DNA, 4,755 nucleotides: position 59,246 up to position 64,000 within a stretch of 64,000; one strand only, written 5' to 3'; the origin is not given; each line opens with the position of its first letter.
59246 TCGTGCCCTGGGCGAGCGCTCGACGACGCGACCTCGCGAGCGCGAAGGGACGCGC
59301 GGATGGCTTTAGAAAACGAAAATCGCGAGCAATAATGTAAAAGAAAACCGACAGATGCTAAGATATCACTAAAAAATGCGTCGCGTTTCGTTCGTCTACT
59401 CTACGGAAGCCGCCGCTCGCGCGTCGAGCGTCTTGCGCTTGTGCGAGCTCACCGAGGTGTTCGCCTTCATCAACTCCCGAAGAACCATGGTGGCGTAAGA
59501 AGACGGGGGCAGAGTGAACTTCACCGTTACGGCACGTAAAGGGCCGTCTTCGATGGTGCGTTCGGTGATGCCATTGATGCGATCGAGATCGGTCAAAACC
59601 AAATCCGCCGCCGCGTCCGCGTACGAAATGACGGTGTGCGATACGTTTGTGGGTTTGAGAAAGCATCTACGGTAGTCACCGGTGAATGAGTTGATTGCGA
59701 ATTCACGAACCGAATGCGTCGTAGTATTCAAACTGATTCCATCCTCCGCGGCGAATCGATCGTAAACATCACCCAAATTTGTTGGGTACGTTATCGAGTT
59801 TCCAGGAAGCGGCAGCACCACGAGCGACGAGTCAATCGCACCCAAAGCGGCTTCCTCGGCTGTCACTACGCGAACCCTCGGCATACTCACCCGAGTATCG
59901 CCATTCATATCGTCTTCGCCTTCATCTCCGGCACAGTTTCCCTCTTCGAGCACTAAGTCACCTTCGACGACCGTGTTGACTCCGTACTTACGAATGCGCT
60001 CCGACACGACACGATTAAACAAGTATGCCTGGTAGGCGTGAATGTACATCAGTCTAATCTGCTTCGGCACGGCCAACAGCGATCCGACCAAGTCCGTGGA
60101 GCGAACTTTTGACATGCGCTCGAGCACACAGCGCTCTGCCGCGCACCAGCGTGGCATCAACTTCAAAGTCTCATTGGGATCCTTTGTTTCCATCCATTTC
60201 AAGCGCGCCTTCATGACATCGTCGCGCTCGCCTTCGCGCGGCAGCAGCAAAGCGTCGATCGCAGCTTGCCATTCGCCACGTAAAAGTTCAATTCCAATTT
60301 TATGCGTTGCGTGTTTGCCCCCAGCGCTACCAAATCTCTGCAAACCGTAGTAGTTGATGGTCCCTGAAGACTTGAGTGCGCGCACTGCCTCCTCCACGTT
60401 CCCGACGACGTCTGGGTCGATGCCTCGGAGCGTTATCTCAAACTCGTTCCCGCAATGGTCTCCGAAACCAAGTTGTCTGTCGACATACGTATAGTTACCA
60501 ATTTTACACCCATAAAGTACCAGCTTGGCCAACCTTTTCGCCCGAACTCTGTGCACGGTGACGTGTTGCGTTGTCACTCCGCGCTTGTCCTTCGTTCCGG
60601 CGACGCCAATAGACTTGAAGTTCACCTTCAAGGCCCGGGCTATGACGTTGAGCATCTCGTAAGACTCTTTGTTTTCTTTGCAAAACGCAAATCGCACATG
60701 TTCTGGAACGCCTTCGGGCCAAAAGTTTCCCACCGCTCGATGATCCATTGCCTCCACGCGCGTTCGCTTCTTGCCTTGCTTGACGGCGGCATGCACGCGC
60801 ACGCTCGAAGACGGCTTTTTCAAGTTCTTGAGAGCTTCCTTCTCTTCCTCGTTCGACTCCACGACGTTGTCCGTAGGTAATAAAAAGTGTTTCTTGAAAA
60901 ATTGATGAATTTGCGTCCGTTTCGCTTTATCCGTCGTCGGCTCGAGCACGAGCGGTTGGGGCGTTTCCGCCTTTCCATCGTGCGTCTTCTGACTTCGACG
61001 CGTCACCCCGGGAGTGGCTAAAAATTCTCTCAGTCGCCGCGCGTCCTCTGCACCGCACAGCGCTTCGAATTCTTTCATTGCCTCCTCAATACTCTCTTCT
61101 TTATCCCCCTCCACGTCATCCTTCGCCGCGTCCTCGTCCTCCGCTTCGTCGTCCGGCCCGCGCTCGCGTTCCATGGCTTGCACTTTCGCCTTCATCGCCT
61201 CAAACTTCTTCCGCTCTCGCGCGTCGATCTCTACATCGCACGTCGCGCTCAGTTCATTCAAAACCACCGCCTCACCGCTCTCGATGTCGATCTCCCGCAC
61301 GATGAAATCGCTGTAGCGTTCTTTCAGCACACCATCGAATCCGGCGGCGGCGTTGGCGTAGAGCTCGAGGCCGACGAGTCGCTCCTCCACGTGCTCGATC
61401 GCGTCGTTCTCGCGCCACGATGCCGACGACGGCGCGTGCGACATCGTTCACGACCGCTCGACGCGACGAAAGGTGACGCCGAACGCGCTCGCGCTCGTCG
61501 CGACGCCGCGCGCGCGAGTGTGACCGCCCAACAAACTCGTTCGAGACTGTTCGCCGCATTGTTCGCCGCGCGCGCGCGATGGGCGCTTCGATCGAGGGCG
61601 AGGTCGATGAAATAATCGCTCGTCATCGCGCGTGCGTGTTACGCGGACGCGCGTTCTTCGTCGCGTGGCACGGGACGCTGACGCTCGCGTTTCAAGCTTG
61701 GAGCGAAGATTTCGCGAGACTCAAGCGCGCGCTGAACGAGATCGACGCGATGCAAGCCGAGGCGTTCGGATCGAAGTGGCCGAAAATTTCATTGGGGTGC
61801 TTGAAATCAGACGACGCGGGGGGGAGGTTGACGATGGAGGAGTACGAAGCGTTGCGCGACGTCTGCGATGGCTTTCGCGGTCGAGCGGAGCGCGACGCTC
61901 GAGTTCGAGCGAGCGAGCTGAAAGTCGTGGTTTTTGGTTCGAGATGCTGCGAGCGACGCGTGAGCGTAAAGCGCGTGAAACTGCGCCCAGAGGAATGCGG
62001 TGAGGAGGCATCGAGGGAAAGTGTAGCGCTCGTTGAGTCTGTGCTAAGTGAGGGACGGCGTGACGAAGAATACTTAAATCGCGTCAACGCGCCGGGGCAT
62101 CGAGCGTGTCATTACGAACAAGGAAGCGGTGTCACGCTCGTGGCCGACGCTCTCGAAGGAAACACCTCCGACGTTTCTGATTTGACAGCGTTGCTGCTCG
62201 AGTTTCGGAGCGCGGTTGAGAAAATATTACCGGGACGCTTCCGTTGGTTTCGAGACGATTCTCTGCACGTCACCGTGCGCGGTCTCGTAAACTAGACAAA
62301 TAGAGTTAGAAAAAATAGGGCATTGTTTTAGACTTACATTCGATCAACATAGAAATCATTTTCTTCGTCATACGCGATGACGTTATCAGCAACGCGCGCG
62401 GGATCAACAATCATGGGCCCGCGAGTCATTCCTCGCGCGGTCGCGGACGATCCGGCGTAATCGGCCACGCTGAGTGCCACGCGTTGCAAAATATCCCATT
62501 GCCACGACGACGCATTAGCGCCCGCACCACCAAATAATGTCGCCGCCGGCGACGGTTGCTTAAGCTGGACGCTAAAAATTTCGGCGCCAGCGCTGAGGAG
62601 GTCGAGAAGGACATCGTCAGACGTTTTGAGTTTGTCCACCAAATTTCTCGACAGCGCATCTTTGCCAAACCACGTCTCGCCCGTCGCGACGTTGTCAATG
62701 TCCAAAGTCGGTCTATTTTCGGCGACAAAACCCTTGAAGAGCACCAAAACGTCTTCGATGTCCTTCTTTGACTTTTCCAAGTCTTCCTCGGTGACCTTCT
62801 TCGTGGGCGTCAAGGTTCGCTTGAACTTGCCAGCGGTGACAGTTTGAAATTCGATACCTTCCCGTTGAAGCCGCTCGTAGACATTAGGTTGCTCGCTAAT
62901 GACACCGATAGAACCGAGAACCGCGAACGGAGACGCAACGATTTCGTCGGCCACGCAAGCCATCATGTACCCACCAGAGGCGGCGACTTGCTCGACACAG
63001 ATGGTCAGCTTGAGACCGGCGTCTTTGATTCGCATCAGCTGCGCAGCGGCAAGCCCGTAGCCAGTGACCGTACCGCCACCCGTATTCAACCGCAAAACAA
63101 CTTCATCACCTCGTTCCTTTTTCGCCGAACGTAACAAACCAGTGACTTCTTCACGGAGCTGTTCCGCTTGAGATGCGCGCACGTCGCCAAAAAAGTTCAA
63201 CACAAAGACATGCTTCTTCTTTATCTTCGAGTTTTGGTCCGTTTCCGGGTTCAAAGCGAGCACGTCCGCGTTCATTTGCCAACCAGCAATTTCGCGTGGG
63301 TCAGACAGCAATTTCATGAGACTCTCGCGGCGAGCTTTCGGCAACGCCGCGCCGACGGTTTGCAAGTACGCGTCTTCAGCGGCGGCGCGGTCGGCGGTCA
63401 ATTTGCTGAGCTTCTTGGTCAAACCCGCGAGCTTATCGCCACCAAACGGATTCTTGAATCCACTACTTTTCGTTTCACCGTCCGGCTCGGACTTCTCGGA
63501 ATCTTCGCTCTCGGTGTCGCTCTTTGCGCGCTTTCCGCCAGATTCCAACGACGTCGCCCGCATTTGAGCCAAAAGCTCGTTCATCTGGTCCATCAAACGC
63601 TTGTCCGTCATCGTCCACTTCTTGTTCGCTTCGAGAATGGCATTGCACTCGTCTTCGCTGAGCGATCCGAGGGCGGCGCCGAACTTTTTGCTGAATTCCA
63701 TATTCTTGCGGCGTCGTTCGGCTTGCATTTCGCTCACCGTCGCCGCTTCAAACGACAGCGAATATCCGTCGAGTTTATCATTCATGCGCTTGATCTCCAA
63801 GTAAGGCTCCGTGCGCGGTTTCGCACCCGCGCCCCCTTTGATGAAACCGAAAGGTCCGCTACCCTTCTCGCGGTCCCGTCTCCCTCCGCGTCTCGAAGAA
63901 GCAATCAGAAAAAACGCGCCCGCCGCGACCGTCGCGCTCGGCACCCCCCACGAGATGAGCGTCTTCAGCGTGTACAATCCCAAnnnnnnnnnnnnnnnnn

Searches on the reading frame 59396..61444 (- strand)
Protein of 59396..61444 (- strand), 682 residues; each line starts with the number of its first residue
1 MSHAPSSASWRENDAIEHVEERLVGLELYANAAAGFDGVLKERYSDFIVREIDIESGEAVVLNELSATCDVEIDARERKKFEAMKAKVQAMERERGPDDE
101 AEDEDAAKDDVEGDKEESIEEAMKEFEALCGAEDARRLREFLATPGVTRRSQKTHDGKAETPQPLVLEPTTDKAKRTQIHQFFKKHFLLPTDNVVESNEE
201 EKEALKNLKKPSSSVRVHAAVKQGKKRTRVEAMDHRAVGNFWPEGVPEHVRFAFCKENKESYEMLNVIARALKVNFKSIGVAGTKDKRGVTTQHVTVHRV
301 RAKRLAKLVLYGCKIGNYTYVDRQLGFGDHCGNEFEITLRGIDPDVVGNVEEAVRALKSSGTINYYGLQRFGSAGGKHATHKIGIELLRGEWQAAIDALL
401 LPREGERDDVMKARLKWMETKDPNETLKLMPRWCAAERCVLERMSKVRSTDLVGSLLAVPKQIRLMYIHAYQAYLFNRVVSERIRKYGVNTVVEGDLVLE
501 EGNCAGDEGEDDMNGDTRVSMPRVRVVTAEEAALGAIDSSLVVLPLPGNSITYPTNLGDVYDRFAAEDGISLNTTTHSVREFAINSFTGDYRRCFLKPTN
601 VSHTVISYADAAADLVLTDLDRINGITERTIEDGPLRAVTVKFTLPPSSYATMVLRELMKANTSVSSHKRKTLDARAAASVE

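Call 7: search_protein_families(library=pfam, proteins=[window:59396-61444:-])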
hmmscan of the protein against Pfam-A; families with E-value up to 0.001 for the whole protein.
window:59396-61444:- (682 aa): 2 families
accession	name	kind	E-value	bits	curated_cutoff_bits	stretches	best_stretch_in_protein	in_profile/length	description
PF01142.23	TruD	-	3.3e-82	277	27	2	248-658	44-412/412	tRNA pseudouridine synthase D (TruD)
PF23943.1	PUS7L_N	-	0.0003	21.3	27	1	128-187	5-58/80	PUS7L N-terminal domain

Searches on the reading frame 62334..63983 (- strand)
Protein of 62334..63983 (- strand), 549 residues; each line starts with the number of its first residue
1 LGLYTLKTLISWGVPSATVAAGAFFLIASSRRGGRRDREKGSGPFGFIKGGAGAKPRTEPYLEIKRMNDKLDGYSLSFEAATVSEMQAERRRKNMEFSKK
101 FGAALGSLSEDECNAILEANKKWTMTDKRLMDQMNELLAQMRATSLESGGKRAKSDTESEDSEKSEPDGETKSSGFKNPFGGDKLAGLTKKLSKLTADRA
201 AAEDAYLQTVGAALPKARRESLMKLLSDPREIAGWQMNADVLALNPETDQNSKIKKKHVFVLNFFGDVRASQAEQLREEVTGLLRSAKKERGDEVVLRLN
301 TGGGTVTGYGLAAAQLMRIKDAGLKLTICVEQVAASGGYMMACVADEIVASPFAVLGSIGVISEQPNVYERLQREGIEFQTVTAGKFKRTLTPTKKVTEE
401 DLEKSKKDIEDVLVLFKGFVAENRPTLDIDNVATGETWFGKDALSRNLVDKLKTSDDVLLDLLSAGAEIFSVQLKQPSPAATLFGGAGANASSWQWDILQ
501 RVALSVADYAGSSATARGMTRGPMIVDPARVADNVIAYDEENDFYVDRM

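Call 7: search_protein_families(library=pfam, proteins=[window:62334-63983:-])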
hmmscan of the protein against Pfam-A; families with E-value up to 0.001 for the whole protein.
window:62334-63983:- (549 aa): 4 families
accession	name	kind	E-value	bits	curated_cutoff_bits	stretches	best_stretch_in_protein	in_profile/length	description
PF01343.23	Peptidase_S49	-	2.1e-40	138.7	24.9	1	320-460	3-145/154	Peptidase family S49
PF08496.15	Peptidase_S49_N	-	5e-22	79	27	1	248-316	81-147/147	Peptidase family S49 N-terminal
PF25145.1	NfeD1b_N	-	2.5e-07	30.9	40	1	284-367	23-103/189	NfeD1b, N-terminal domain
PF01972.22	SDH_protease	-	0.00025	20.6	31.3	1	298-359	97-155/286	ClpP-like SDH-type serine proteinase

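Call 55: find_encoding_contigs(protein=window:62334-63785:-, flank=10000, max_places=3)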
Protein window:62334-63785:- (483 aa): 24 contigs read that carry it; 3 places shown.
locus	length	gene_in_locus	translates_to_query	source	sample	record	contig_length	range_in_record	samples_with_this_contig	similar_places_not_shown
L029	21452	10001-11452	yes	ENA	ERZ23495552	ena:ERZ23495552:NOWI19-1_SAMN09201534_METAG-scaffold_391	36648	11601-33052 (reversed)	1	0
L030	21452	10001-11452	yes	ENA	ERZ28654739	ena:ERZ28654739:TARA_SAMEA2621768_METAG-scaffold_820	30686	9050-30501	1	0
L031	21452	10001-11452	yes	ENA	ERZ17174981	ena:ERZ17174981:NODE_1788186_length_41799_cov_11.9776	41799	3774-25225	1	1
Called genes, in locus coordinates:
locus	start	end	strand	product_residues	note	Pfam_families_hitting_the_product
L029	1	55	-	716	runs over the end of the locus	PF13401:AAA_22 (faint), PF00176:SNF2-rel_dom, PF04851:ResIII (weak), PF00270:DEAD (faint), PF00271:Helicase_C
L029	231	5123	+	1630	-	PF12530:DUF3730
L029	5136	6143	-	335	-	PF01734:Patatin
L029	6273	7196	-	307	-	PF00025:Arf (weak), PF00009:GTP_EFTU (weak), PF00071:Ras, PF08477:Roc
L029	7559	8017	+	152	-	-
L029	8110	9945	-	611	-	-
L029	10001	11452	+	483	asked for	PF08496:Peptidase_S49_N, PF25145:NfeD1b_N (weak), PF01343:Peptidase_S49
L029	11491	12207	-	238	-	-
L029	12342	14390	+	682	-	PF01142:TruD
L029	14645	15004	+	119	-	-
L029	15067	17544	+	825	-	PF17781:RPN1_RPN2_N, PF13646:HEAT_2 (faint), PF01851:PC_rep (weak), PF18051:RPN1_C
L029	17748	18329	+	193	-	-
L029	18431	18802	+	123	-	-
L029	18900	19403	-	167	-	-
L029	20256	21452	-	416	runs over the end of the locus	PF07719:TPR_2 (faint)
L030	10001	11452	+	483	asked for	PF08496:Peptidase_S49_N, PF25145:NfeD1b_N (weak), PF01343:Peptidase_S49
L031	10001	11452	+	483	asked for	PF08496:Peptidase_S49_N, PF25145:NfeD1b_N (weak), PF01343:Peptidase_S49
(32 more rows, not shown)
